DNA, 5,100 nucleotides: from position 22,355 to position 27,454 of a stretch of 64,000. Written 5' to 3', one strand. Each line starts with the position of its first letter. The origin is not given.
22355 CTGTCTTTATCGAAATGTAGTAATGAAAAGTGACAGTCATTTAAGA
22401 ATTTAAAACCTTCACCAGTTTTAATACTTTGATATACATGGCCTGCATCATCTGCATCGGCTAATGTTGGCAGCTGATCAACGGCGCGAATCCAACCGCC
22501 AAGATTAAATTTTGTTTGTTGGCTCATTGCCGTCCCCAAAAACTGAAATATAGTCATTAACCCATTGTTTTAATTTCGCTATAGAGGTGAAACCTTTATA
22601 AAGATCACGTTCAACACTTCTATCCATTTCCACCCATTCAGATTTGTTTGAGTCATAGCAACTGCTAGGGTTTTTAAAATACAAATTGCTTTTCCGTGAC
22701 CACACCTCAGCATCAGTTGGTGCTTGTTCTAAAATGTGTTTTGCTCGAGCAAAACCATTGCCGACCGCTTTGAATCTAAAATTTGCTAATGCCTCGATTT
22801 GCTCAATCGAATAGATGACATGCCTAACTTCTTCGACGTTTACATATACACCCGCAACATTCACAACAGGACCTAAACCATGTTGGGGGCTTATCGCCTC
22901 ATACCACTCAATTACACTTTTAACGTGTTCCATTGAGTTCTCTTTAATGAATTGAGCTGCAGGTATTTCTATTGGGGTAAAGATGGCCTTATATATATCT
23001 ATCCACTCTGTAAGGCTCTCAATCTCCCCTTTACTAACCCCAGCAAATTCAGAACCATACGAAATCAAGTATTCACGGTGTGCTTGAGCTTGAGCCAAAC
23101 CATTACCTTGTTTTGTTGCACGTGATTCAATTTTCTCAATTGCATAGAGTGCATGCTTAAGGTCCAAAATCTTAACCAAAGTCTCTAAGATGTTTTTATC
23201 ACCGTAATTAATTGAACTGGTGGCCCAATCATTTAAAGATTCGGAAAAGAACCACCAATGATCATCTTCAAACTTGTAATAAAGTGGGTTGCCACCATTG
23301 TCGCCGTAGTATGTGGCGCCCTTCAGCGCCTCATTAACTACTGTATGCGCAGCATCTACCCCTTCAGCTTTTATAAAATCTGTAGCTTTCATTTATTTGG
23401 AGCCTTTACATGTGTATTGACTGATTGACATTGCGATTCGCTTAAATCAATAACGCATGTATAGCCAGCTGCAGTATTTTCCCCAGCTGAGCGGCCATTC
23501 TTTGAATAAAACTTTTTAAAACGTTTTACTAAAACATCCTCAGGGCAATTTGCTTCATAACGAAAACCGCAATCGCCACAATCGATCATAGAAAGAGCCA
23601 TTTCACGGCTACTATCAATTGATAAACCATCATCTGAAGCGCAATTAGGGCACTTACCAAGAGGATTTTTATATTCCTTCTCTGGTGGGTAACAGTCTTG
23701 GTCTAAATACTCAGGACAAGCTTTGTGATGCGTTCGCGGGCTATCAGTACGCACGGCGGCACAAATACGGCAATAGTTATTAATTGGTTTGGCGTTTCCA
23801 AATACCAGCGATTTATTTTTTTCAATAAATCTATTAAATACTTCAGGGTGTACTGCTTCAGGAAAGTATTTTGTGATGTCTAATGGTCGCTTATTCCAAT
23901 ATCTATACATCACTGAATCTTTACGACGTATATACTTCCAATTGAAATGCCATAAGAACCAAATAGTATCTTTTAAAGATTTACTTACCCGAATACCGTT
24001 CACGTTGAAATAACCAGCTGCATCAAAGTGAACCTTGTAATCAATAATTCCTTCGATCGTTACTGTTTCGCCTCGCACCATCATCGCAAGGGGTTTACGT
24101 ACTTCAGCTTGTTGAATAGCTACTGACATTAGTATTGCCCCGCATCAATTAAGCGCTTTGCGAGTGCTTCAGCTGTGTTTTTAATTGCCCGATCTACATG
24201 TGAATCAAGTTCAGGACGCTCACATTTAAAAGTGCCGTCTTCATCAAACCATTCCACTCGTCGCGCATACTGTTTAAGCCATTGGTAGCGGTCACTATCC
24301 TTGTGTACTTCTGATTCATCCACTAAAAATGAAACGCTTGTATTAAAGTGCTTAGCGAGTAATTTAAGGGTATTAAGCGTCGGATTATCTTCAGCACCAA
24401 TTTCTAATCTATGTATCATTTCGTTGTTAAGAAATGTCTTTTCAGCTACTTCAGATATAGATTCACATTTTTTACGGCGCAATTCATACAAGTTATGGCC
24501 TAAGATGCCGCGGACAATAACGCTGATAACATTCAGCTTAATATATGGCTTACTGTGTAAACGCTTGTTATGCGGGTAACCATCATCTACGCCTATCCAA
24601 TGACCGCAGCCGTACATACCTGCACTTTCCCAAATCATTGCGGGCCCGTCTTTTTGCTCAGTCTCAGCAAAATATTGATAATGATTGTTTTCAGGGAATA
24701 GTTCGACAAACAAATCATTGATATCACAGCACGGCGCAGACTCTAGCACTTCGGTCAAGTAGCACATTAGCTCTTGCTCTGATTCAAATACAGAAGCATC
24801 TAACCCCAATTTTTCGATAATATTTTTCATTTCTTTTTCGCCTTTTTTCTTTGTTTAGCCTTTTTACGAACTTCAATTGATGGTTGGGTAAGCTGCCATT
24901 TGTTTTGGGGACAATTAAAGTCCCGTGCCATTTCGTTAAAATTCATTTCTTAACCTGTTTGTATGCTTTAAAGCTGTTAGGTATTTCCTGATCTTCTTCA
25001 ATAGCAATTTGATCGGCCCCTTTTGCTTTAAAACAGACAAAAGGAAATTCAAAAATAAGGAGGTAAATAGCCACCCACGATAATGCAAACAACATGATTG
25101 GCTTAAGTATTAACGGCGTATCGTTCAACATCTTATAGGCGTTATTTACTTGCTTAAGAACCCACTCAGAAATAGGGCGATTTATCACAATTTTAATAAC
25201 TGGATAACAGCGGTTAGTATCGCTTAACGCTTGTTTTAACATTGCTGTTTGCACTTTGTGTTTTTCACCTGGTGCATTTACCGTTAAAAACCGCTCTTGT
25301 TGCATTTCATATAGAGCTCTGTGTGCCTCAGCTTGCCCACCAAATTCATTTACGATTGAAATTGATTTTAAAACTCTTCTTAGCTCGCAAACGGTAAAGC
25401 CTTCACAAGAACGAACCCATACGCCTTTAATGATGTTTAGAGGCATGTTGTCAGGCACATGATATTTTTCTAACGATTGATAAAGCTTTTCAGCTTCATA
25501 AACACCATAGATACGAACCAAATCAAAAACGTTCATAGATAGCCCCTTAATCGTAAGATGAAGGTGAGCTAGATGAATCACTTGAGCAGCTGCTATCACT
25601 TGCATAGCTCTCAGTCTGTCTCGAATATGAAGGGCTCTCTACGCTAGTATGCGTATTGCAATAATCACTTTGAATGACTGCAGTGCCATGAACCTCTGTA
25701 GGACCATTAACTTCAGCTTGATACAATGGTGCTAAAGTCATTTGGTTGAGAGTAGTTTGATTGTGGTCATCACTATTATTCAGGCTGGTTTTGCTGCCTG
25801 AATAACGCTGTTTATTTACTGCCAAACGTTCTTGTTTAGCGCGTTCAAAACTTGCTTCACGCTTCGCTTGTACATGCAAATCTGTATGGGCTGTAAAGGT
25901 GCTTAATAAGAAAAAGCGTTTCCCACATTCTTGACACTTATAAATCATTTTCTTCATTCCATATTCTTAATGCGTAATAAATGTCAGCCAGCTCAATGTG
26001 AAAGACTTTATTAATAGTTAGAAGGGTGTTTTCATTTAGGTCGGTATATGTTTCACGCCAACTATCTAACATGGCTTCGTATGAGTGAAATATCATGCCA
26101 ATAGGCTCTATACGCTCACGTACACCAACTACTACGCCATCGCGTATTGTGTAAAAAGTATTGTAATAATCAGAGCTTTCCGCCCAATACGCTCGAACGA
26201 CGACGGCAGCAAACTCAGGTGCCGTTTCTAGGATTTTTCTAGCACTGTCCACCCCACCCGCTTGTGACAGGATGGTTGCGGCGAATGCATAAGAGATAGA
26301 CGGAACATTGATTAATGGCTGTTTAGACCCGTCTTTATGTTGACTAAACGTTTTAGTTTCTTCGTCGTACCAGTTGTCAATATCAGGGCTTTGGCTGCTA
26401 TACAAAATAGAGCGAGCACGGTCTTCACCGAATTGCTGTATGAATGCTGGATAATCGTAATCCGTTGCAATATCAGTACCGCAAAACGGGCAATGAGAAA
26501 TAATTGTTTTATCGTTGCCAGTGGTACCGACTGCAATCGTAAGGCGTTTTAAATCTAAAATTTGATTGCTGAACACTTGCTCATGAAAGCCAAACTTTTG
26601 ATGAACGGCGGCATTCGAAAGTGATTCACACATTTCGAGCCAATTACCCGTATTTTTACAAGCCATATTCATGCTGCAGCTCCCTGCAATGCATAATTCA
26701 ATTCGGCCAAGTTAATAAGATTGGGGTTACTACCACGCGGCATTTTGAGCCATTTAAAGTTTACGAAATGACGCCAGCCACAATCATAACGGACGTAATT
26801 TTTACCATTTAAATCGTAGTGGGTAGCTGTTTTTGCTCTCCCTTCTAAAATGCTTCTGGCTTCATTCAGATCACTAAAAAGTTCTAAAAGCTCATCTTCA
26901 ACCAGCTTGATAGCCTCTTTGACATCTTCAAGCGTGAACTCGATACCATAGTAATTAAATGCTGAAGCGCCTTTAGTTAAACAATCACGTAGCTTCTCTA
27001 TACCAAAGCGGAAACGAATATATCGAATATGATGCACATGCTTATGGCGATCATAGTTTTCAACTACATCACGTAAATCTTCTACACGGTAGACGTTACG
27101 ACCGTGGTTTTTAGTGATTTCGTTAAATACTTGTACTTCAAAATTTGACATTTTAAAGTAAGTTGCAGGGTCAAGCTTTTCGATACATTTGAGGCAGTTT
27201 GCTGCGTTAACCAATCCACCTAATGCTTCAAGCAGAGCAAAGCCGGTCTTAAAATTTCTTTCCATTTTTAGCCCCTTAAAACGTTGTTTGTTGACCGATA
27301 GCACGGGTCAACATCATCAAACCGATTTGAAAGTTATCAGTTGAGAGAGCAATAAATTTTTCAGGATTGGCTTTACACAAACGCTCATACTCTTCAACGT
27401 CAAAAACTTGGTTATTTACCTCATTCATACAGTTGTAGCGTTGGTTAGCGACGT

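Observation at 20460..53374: Ten dispersed arrays of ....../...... hexamers on a strict 8-bp register, each at the head of a transcription unit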

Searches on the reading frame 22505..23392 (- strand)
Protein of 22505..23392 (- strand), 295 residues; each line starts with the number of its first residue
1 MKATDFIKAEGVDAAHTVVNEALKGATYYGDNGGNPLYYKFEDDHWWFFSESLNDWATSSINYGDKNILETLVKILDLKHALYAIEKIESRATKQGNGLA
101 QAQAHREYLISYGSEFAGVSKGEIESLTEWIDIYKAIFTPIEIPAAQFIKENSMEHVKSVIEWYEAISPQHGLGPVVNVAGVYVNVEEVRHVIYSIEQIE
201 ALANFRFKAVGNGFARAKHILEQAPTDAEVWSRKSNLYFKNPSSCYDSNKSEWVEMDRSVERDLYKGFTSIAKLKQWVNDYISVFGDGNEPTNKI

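Call 94: search_protein_families(library=phrogs, proteins=[window:22505-23392:-], max_evalue=0.00001)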
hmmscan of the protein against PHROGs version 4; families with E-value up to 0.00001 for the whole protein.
window:22505-23392:- (295 aa): 1 family
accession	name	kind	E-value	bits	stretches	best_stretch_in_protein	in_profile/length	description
phrog_1245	-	unknown function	3.5e-25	89.2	1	1-138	10-101/134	-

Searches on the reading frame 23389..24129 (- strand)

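Call 94: search_protein_families(library=phrogs, proteins=[window:23389-24129:-], max_evalue=0.00001)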
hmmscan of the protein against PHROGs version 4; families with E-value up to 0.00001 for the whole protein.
window:23389-24129:- (246 aa): 1 family
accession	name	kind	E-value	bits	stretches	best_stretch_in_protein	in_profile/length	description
phrog_28152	-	unknown function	1.5e-155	517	1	1-246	1-246/246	-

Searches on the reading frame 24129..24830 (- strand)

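Call 94: search_protein_families(library=phrogs, proteins=[window:24129-24830:-], max_evalue=0.00001)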
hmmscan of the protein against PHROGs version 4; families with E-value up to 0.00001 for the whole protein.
window:24129-24830:- (233 aa): 4 families
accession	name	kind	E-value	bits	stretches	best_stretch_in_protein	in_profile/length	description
phrog_30664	-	unknown function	2.9e-134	446.8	1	1-233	1-233/233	-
phrog_8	-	transcription regulation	1.1e-09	39.2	1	109-200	76-150/346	transcriptional regulator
phrog_3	-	transcription regulation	1.6e-07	32.4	1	108-199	87-183/430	transcriptional repressor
phrog_5823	-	transcription regulation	5.9e-06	26.7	1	110-180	7-77/404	transcriptional regulator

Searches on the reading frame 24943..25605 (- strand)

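Call 94: search_protein_families(library=phrogs, proteins=[window:24943-25605:-], max_evalue=0.00001)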
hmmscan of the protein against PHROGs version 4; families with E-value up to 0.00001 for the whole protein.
window:24943-25605:- (220 aa): 1 family
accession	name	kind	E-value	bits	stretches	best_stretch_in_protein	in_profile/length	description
phrog_30378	-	unknown function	9.2e-90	300.7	1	24-218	1-195/197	-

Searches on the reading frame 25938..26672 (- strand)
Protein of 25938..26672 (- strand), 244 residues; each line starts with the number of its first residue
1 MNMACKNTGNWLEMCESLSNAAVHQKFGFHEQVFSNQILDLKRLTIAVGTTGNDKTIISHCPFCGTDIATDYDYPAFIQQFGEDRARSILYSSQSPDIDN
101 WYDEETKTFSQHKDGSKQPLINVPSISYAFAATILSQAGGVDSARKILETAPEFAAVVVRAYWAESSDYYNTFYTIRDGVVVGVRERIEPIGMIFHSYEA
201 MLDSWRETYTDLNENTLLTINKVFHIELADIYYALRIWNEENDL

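Call 94: search_protein_families(library=phrogs, proteins=[window:25938-26672:-], max_evalue=0.00001)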
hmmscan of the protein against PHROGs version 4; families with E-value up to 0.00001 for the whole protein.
window:25938-26672:- (244 aa): 1 family
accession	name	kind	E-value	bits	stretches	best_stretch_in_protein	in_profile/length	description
phrog_29549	-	unknown function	5.5e-148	492.4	1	1-244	1-245/245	-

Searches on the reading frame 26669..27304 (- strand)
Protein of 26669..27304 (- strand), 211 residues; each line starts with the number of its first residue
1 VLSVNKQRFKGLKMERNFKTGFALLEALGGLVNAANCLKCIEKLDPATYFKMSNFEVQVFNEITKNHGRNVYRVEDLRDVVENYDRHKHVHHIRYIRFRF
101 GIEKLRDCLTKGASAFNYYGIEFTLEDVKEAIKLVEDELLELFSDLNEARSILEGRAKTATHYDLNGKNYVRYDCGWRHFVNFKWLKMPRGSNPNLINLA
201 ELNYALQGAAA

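Call 94: search_protein_families(library=phrogs, proteins=[window:26669-27304:-], max_evalue=0.00001)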
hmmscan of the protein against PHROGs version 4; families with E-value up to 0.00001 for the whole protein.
window:26669-27304:- (211 aa): 1 family
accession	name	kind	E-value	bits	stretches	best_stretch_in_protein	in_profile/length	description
phrog_38701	-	unknown function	1.9e-105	352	1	14-211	1-198/198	-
